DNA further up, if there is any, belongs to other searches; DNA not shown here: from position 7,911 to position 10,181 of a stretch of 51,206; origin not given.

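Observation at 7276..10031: Compact, motif-divergent glycyl radical enzyme (656 aa) translationally coupled to its activase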

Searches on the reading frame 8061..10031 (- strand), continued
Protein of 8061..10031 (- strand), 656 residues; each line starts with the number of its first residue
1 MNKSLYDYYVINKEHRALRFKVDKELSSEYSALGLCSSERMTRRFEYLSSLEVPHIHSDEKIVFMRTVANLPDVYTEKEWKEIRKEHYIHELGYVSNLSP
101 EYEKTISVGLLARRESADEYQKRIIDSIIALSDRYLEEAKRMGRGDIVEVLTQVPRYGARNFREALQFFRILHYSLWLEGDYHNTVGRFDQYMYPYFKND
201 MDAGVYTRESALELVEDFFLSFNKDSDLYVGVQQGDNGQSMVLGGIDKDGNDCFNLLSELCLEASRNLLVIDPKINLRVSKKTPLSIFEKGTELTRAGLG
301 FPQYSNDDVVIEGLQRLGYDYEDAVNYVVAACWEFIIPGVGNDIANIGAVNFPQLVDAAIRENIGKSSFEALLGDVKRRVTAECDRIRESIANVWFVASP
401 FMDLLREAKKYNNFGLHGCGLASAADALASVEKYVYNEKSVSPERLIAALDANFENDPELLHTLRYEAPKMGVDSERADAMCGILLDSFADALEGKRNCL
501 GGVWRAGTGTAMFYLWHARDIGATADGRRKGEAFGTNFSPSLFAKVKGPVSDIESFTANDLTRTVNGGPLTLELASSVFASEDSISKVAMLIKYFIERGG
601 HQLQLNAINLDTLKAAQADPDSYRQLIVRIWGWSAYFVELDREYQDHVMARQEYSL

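Call 6: find_homologous_proteins(query=window:8061-10031:-, max_evalue=1e-10)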
Query window:8061-10031:- (656 aa): 7384 proteins with E <= 1e-10 among 8000 candidates; the best 120 are listed.
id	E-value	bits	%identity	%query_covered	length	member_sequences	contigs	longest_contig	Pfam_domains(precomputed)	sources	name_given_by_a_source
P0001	0.0e+0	1394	92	100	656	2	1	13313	PF02901.21,PF01228.27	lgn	-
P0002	0.0e+0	1361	90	100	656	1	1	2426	PF02901.21,PF01228.27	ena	-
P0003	0.0e+0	1346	89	100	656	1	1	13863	PF02901.21,PF01228.27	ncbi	-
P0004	0.0e+0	1336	88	100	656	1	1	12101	PF02901.21,PF01228.27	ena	-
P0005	0.0e+0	1301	85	100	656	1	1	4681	PF02901.21,PF01228.27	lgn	-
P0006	0.0e+0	1296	84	100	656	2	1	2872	PF02901.21,PF01228.27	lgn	-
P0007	0.0e+0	1216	78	100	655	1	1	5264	PF02901.21,PF01228.27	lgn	-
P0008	0.0e+0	1192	79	100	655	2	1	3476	PF02901.21,PF01228.27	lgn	-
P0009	0.0e+0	1186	77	100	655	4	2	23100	PF02901.21,PF01228.27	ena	-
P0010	0.0e+0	1185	77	100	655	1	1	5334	PF02901.21,PF01228.27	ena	-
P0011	0.0e+0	1183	77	100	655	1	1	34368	PF02901.21,PF01228.27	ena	-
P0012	0.0e+0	1183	77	100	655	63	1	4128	PF02901.21,PF01228.27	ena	-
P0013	0.0e+0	1183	76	100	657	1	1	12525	PF02901.21,PF01228.27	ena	-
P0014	0.0e+0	1181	76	100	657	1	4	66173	PF02901.21,PF01228.27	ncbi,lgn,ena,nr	ncbi:MAG: pyruvate formate-lyase [Clostridia bacterium]|nr:pyruvate formate-lyase [Clostridia bacter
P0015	0.0e+0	1178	78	100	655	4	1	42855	PF02901.21,PF01228.27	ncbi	-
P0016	0.0e+0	1178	75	100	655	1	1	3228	PF02901.21,PF01228.27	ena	-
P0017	0.0e+0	1176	76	100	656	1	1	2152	PF02901.21,PF01228.27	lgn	-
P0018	0.0e+0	1176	76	100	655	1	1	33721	PF02901.21,PF01228.27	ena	-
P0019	0.0e+0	1175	78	100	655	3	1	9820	PF02901.21,PF01228.27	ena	-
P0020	0.0e+0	1174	76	100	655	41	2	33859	PF02901.21,PF01228.27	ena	-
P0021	0.0e+0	1173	75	100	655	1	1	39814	PF02901.21,PF01228.27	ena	-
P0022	0.0e+0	1171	75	100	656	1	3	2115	PF02901.21,PF01228.27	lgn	-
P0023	0.0e+0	1168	75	100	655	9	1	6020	PF02901.21,PF01228.27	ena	-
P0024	0.0e+0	1167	76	100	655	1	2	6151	PF02901.21,PF01228.27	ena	-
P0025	0.0e+0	1164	77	100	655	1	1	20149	PF02901.21,PF01228.27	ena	-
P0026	0.0e+0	1163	76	100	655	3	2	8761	PF02901.21,PF01228.27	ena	-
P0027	0.0e+0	1162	75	100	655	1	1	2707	PF02901.21,PF01228.27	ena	-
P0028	0.0e+0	1161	76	100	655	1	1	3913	PF02901.21,PF01228.27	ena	-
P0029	0.0e+0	1157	75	100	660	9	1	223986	PF02901.21,PF01228.27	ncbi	-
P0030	0.0e+0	1154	76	100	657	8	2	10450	PF02901.21,PF01228.27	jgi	-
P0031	0.0e+0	1151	75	100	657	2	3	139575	PF02901.21,PF01228.27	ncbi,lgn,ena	-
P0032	0.0e+0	1151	74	100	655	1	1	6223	PF02901.21,PF01228.27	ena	-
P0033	0.0e+0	1145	77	95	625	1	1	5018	PF02901.21,PF01228.27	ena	-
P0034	0.0e+0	1145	74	100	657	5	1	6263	PF02901.21,PF01228.27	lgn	-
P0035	0.0e+0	1145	77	95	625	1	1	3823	PF02901.21,PF01228.27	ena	-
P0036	0.0e+0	1136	73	100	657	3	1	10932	PF02901.21,PF01228.27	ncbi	-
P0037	0.0e+0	1131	73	100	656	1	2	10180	PF02901.21,PF01228.27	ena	-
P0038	0.0e+0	1130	73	100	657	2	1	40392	PF02901.21,PF01228.27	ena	-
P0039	0.0e+0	1127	73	100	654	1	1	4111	PF02901.21,PF01228.27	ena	-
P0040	0.0e+0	1125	73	100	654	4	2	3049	PF02901.21,PF01228.27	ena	-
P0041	0.0e+0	1125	74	100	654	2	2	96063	PF02901.21,PF01228.27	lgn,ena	-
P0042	0.0e+0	1124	73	100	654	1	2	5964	PF02901.21,PF01228.27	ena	-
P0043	0.0e+0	1122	73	100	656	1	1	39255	PF02901.21,PF01228.27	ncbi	-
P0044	0.0e+0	1119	72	100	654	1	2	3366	PF02901.21,PF01228.27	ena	-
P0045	0.0e+0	1119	73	100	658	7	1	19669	PF02901.21,PF01228.27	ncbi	-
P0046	0.0e+0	1118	71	100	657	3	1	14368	PF02901.21,PF01228.27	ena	-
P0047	0.0e+0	1118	73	100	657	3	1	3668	PF02901.21,PF01228.27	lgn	-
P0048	0.0e+0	1117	74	100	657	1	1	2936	PF02901.21,PF01228.27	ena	-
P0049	0.0e+0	1114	72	100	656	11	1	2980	PF02901.21,PF01228.27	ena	-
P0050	0.0e+0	1113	71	100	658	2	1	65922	PF02901.21,PF01228.27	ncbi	-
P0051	0.0e+0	1113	73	100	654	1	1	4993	PF02901.21,PF01228.27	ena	-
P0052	0.0e+0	1111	72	100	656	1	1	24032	PF02901.21,PF01228.27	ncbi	-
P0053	0.0e+0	1109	72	100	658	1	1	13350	PF02901.21,PF01228.27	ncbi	-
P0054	0.0e+0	1105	72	100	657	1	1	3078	PF02901.21,PF01228.27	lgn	-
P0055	0.0e+0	1104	71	100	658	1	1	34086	PF02901.21,PF01228.27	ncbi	-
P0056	0.0e+0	1103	72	100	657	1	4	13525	PF02901.21,PF01228.27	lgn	-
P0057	0.0e+0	1101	72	100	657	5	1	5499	PF02901.21,PF01228.27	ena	-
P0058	0.0e+0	1101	71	100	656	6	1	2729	PF02901.21,PF01228.27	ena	-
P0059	0.0e+0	1099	71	100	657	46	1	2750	PF02901.21,PF01228.27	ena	-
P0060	0.0e+0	1093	71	100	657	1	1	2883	PF02901.21,PF01228.27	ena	-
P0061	0.0e+0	1093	70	100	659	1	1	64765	PF02901.21,PF01228.27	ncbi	-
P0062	0.0e+0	1092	71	100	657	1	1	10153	PF02901.21,PF01228.27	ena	-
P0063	0.0e+0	1091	71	100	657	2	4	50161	PF02901.21,PF01228.27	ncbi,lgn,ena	-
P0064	0.0e+0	1089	71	99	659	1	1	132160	PF02901.21,PF01228.27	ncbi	-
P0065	0.0e+0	1087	71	100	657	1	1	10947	PF02901.21,PF01228.27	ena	-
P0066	0.0e+0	1085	71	100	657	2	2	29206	PF02901.21,PF01228.27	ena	-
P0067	0.0e+0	1084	70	100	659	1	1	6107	PF02901.21,PF01228.27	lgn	-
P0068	0.0e+0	1084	71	100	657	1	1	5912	PF02901.21,PF01228.27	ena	-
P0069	0.0e+0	1084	71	100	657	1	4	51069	PF02901.21,PF01228.27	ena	-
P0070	0.0e+0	1083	70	100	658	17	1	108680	PF02901.21,PF01228.27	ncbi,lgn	-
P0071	0.0e+0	1082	71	100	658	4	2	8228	PF02901.21,PF01228.27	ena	-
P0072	0.0e+0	1082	71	100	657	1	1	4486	PF02901.21,PF01228.27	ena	-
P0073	0.0e+0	1081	70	100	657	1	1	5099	PF02901.21,PF01228.27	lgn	-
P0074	0.0e+0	1078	70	100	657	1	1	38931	PF02901.21,PF01228.27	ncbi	-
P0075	0.0e+0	1077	71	100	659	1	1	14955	PF02901.21,PF01228.27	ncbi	-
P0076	0.0e+0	1074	71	100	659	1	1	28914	PF02901.21,PF01228.27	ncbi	-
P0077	0.0e+0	1072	69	100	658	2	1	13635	PF02901.21,PF01228.27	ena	-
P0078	0.0e+0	1072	70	100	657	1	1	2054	PF02901.21,PF01228.27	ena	-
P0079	0.0e+0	1072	69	100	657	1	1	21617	PF02901.21,PF01228.27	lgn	-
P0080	0.0e+0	1072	71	100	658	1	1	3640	PF02901.21,PF01228.27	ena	-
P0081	0.0e+0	1071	69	100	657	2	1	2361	PF02901.21,PF01228.27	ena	-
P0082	0.0e+0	1070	68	100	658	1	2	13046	PF02901.21,PF01228.27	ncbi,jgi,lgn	-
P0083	0.0e+0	1070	69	100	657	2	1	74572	PF02901.21,PF01228.27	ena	-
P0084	0.0e+0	1070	69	100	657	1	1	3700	PF02901.21,PF01228.27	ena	-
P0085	0.0e+0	1069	69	100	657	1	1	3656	PF02901.21,PF01228.27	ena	-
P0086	0.0e+0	1069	69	100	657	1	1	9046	PF02901.21,PF01228.27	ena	-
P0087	0.0e+0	1069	69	100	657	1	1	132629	PF02901.21,PF01228.27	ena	-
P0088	0.0e+0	1069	70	100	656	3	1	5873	PF02901.21,PF01228.27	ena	-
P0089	0.0e+0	1068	69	100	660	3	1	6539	PF02901.21,PF01228.27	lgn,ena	-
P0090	0.0e+0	1068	70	100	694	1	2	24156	PF02901.21,PF01228.27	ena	-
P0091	0.0e+0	1067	69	100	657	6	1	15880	PF02901.21,PF01228.27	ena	-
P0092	0.0e+0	1067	69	100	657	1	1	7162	PF02901.21,PF01228.27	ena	-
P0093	0.0e+0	1067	69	100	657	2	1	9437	PF02901.21,PF01228.27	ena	-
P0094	0.0e+0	1067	70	100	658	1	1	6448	PF02901.21,PF01228.27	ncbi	-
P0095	0.0e+0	1067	69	100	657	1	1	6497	PF02901.21,PF01228.27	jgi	-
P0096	0.0e+0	1066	69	100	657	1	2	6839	PF02901.21,PF01228.27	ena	-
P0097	0.0e+0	1066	68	100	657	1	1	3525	PF02901.21,PF01228.27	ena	-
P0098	0.0e+0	1065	69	100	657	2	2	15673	PF02901.21,PF01228.27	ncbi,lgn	-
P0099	0.0e+0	1065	68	100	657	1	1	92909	PF02901.21,PF01228.27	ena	-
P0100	0.0e+0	1065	69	100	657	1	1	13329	PF02901.21,PF01228.27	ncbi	-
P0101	0.0e+0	1065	68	100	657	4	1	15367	PF02901.21,PF01228.27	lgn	-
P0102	0.0e+0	1065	69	100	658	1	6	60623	PF02901.21,PF01228.27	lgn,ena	-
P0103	0.0e+0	1064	69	100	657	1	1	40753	PF02901.21,PF01228.27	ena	-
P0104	0.0e+0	1064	68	100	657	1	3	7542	PF02901.21,PF01228.27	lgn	-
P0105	0.0e+0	1064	69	100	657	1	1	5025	PF02901.21,PF01228.27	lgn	-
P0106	0.0e+0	1064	68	100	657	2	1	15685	PF02901.21,PF01228.27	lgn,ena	-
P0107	0.0e+0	1063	68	100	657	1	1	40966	PF02901.21,PF01228.27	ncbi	-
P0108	0.0e+0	1063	68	100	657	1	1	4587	PF02901.21,PF01228.27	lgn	-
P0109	0.0e+0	1062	69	100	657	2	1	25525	PF02901.21,PF01228.27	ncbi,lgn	-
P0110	0.0e+0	1062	68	100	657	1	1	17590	PF02901.21,PF01228.27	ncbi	-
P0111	0.0e+0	1061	69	100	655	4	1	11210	PF02901.21,PF01228.27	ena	-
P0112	0.0e+0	1061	69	100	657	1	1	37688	PF02901.21,PF01228.27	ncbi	-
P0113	0.0e+0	1061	69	100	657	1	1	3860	PF02901.21,PF01228.27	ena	-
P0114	0.0e+0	1061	68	100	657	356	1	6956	PF02901.21,PF01228.27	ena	-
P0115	0.0e+0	1061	69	100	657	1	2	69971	PF02901.21,PF01228.27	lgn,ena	-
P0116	0.0e+0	1061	68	100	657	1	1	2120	PF02901.21,PF01228.27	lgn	-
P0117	0.0e+0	1060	69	100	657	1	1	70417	PF02901.21,PF01228.27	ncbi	-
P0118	0.0e+0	1060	68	100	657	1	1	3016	PF02901.21,PF01228.27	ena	-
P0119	0.0e+0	1060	70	100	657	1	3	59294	PF02901.21,PF01228.27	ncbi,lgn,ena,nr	ncbi:MAG: pyruvate formate-lyase [Clostridia bacterium]|nr:pyruvate formate-lyase [Clostridia bacter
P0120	0.0e+0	1060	69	100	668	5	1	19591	PF02901.21,PF01228.27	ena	-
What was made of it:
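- NCBI names two family members 'pyruvate formate-lyase' (call 6).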

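Call 13: find_related_loci(query=A1, collection=genome_contigs, flank=10000)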
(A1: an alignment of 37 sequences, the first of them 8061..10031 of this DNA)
Query A1 (656 aa) in genome_contigs; peptide patterns used: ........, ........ (x = any residue, [..] = any of these).
600 stretches matched a pattern (row limit reached: there are more); 584 encode a relative of the query (tblastn E <= 1e-3); the best 80 are kept; 80 distinct loci.
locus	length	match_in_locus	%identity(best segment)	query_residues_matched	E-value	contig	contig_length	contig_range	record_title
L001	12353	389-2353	77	1-656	0e+0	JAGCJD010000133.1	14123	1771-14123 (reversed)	MAG: Clostridia bacterium isolate RGIG9839 Yak_Rectum-1__c544610, whole genome shotgun sequence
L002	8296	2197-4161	77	1-656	0e+0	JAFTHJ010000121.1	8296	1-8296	MAG: Clostridia bacterium isolate RGIG3820 Roe_deer_Cecum-1__c333226, whole genome shotgun sequence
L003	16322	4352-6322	75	1-656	0e+0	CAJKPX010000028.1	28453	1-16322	MAG TPA_asm: uncultured Clostridiales bacterium isolate ERR321560-bin.25 genome assembly, contig: NODE_1252_length_28453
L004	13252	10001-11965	75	1-656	0e+0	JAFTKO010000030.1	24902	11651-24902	MAG: Clostridia bacterium isolate RGIG3903 Roe_deer_Cecum-2__c2879, whole genome shotgun sequence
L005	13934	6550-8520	75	1-656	0e+0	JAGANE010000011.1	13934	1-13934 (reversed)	MAG: Clostridia bacterium isolate RGIG8595 Water_deer_Cecum.Co__c33553, whole genome shotgun sequence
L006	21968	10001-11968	73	1-656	0e+0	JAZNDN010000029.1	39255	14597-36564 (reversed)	MAG: Eubacteriales bacterium isolate T1900044726_TS20190192.MAGScoT_cleanbin_000069 SGB_1956_k141_3500180, whole genome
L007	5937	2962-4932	72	1-656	0e+0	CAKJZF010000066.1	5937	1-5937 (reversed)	Clostridiales bacterium isolate MAG-R067 genome assembly, contig: k141_316887, whole genome shotgun sequence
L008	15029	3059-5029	71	1-656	0e+0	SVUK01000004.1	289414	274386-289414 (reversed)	MAG: Oscillospiraceae bacterium isolate SIG719 k141_37010, whole genome shotgun sequence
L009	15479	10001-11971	71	1-656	0e+0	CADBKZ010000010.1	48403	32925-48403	MAG: uncultured Ruminococcus sp. isolate RUG14066 genome assembly, contig: RUG14066_asm_10, whole genome shotgun sequenc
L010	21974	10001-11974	70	1-656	0e+0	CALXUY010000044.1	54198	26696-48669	MAG: uncultured Clostridia bacterium isolate E0_LS__bin154 genome assembly, contig: E0_LS__k127_121872, whole genome sho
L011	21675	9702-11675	69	1-656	0e+0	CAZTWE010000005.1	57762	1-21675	MAG TPA_asm: uncultured Ruminococcus sp. isolate SRP315200_co1_337 genome assembly, contig: NODE_460_length_57762_cov_28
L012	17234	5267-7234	69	1-656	0e+0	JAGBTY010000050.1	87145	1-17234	MAG: Clostridia bacterium isolate RGIG9444 Yak_Cecum-2__c974249, whole genome shotgun sequence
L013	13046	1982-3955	68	1-656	0e+0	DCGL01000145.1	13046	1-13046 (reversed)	MAG TPA_asm: Clostridiales bacterium UBA1779 UBA1779_contig_15245, whole genome shotgun sequence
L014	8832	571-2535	69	1-656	0e+0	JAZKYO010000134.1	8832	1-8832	MAG: Eubacteriales bacterium isolate T1900045101_TC20190095.MAGScoT_cleanbin_000006 SGB_4760_k141_1798129, whole genome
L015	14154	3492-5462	68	1-656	0e+0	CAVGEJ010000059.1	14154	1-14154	Eubacterium sp. CAG:180 isolate H07667-L1_cleanbin_000017 genome assembly, contig: Spades_H07667-L1_contig_3733, whole g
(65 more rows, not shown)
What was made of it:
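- Hosts are herbivore gut bacteria (call 13). The family occurs in at least 584 species (call 13).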

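Call 20: search_protein_representatives(protein=window:8061-10031:-)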
Query: 656 residues. Proteins with E-value up to 0.001 (for the whole library): 6022; up to 1e-10: 3329; up to 1e-30: 1458. The best 150 are listed.
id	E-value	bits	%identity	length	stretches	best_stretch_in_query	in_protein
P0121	1.8e-274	928.6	61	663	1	7-656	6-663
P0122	9.1e-198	675.2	50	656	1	1-656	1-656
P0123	1.2e-194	664.9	51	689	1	25-656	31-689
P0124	1.5e-190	651.4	48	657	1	1-649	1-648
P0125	4.6e-189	646.4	59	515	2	270-654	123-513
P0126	9.8e-181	618.9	46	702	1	10-655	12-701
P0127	1.8e-179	614.7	47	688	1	6-654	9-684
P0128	7.6e-175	599.5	46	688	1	27-656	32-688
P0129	7.7e-174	596.1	47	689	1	6-653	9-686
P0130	5.8e-173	593.2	59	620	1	1-446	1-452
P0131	3.7e-170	584.0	48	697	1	14-654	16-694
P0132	4.8e-170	583.6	48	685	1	40-655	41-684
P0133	2.9e-169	581.0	48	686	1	13-655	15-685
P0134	1.3e-166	572.3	55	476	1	193-655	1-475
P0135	4.8e-162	557.2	45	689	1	15-655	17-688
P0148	8.5e-126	437.4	42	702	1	49-654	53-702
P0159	9.6e-97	341.4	34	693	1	96-655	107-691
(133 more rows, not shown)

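Call 22: predict_structure(alignment_id=A1)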
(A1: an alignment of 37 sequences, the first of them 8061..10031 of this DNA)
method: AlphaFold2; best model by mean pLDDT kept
length: 656 residues; sequences in the alignment: 37
mean_pLDDT: 80.3   pTM: 0.85
mean pLDDT of the five models: 80.3, 78.2, 77.7, 74.2, 73.6
residues with pLDDT >= 90: 252; 70-90: 249; 50-70: 105; < 50: 50
segments of 3 or more residues with pLDDT < 50: 228-238, 329-345, 626-640
pLDDT, mean of each block of 10 residues (from residue 1): 86 87 93 94 96 94 90 90 83 55 90 95 98 98 97 98 96 86 66 95 97 92 60 41 83 92 81 75 91 70 79 74 64 39 57 90 94 97 91 81 75 73 89 96 95 93 88 85 90 84 71 55 82 61 70 80 61 75 89 89 73 71 51 40 61 54
secondary structure, 60 per line:
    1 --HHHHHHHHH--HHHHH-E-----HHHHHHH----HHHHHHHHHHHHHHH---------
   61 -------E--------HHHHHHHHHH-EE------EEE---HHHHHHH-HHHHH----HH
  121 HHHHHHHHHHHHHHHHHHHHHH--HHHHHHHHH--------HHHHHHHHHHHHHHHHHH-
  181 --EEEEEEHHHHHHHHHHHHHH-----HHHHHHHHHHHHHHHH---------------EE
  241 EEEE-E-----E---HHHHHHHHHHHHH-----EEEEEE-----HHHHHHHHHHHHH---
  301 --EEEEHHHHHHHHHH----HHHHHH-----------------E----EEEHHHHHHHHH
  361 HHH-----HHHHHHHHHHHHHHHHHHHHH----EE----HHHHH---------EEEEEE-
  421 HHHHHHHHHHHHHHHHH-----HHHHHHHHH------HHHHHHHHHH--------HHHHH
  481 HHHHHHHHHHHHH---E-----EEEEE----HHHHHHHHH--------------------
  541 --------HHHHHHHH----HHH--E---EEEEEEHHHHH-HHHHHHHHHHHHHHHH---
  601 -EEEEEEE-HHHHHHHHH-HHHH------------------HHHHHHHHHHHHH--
elements in order: H3-11 H14-18 H26-32 H37-51 H77-86 E96-98 H102-108 H110-114 H119-142 H145-153 H162-179 E183-188 H189-202 H208-223 E239-244 H256-268 E274-279 H285-297 E303-306 H307-316 H321-326 E349-351 H352-363 H369-389 H400-404 E414-419 H421-437 H443-451 H458-467 H476-493 E503-507 H512-520 H549-556 E570-575 H576-580 H582-597 E602-608 H610-618 H620-623 H642-654
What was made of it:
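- The Cys loop, the Gly loop and the 228-238 loop have pLDDT below 50 (call 22). The loops that hold Cys and Gly are poorly predicted (call 22).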

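Call 28: fold_search(model_id=the predicted structure, library=pdb)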
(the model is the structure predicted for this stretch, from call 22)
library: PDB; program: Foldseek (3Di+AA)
matches with E <= 10: 430; with E <= 0.001: 90
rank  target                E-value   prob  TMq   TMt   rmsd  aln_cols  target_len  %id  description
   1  5faw_A                2.5e-35  1.00  0.82  0.68   5.4       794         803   21  T502A mutant of choline TMA-lyase (released 2016-09-28)
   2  5fay_A                4.4e-35  1.00  0.82  0.68   5.6       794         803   21  Y208F mutant of choline TMA-lyase (released 2016-09-28)
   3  5fau_A                5.4e-35  1.00  0.81  0.67   5.4       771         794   21  wild-type choline TMA lyase in complex with choline (released 2016-09-28)
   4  5kdp_A                6.3e-35  1.00  0.82  0.68   5.7       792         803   21  E491A mutant of choline TMA-lyase (released 2016-09-28)
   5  6nd3_D                1.2e-34  1.00  0.80  0.67   5.5       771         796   21  wild-type choline TMA lyase in complex with betaine aldehyde (released 2019-01-16)
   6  5fay_B                1.6e-34  1.00  0.80  0.68   5.3       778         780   21  Y208F mutant of choline TMA-lyase (released 2016-09-28)
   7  6vue_B                1.6e-34  1.00  0.82  0.68   5.4       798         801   21  wild-type choline TMA lyase in complex with 1-methyl-1,2,3,6-tetrahydropyridin-3-ol (released 2020-11-04)
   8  9ht9_A                1.6e-34  1.00  0.81  0.68   5.5       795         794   21  CutC in complex with inhibitor1 (released 2026-01-14)
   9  6vue_A                3.2e-34  1.00  0.81  0.67   5.4       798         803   21  wild-type choline TMA lyase in complex with 1-methyl-1,2,3,6-tetrahydropyridin-3-ol (released 2020-11-04)
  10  5kdp_C                3.9e-34  1.00  0.81  0.67   5.3       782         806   21  E491A mutant of choline TMA-lyase (released 2016-09-28)
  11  5fau_B                3.9e-34  1.00  0.81  0.68   5.4       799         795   21  wild-type choline TMA lyase in complex with choline (released 2016-09-28)
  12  5fav_A                5.5e-34  1.00  0.81  0.68   5.6       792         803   20  E491Q mutant of choline TMA-lyase (released 2016-09-28)
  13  8yjo_A                7.4e-34  1.00  0.81  0.70   5.5       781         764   22  Structure of E. coli glycyl radical enzyme PflD with bound malonate (released 2024-10-02)
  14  9r0v_C                9.5e-34  1.00  0.79  0.65   5.5       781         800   20  CutC IN COMPLEX WITH Inhibitor (released 2026-02-11)
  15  1r8w_A                1.2e-33  1.00  0.79  0.66   6.1       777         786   23  Native structure of the B12-independent glycerol dehydratase from clostridium butyricum (released 2004-06-01)
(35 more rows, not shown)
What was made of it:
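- Closest known: Choline TMA-lyase CutC, hydroxyproline dehydratase HypD, isethionate/DHPS sulfite-lyases. Same: Foldseek E 1e-35 to 1e-28 (call 28).
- Model with TM about 0.8 to all eliminases and isomerases (calls 22, 28).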
